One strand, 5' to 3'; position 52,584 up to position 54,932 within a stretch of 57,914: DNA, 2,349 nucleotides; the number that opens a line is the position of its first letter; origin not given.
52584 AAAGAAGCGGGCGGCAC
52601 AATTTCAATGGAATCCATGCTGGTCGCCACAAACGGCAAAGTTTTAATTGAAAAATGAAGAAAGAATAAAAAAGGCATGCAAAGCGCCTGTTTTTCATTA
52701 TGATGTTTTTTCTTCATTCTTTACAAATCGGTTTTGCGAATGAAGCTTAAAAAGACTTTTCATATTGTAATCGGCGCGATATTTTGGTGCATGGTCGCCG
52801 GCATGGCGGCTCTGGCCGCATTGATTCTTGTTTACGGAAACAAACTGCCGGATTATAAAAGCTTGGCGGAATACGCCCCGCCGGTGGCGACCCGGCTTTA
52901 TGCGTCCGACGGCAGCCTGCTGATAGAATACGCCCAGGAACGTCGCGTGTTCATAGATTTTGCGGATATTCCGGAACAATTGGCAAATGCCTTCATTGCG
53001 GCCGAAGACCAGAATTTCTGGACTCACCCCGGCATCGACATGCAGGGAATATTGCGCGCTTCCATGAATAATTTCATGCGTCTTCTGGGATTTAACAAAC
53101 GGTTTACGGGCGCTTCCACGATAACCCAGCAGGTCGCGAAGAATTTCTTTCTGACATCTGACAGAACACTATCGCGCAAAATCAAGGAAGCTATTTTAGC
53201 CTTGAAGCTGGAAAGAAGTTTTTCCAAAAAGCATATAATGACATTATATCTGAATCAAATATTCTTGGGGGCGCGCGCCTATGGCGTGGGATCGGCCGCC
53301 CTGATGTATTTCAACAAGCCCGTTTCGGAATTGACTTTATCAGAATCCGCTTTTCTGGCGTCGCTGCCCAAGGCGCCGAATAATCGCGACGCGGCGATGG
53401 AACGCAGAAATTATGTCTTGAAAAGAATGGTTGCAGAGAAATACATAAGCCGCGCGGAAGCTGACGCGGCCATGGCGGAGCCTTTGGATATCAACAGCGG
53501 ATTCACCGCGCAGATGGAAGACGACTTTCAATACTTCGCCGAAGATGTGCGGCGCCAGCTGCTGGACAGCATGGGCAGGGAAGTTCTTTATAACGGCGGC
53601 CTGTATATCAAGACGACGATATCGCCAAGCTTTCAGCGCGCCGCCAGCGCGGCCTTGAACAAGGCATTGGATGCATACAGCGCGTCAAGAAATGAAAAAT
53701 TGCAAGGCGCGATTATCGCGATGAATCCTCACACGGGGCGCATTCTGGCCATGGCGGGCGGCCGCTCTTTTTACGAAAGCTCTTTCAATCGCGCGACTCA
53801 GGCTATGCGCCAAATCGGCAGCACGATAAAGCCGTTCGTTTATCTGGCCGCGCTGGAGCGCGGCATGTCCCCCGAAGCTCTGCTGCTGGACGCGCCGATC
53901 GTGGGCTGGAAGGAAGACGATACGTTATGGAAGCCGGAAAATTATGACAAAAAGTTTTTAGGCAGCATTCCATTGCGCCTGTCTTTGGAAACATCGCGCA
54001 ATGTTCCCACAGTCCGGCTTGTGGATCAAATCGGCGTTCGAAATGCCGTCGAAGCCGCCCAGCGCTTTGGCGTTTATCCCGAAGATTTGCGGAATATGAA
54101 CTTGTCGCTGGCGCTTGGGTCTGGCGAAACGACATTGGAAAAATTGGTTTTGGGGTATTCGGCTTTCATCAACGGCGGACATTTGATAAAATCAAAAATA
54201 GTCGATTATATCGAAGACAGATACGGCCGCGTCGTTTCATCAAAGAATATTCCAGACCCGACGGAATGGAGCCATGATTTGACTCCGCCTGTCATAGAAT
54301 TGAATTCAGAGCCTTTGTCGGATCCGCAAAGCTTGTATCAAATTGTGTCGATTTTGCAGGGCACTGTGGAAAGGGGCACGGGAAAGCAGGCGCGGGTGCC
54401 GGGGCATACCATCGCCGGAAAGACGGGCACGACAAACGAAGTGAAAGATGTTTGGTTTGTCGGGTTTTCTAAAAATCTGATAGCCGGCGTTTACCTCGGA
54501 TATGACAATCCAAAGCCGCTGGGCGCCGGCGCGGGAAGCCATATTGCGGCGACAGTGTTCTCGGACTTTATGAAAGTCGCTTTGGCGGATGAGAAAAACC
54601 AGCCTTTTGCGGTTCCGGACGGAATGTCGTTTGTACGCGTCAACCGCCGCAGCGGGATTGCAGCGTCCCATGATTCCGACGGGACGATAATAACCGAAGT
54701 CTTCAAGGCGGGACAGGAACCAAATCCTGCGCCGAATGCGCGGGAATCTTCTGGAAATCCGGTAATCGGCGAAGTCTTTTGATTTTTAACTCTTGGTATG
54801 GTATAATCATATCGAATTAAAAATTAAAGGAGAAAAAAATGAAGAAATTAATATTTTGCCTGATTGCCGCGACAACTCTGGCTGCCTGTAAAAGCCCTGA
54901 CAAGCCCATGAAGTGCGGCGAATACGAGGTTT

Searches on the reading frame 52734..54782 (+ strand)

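Call 7: search_protein_families(library=pfam, proteins=[window:52734-54782:+], max_evalue=0.01)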
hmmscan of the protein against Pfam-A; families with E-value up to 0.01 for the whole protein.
window:52734-54782:+ (682 aa): 2 families
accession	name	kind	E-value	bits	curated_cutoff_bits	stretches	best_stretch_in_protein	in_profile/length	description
PF00912.28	Transgly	-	2.5e-58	196.9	27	1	63-232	5-177/178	Transglycosylase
PF00905.27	Transpeptidase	-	1.3e-30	107.1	22.1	1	325-614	1-299/299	Penicillin binding protein transpeptidase domain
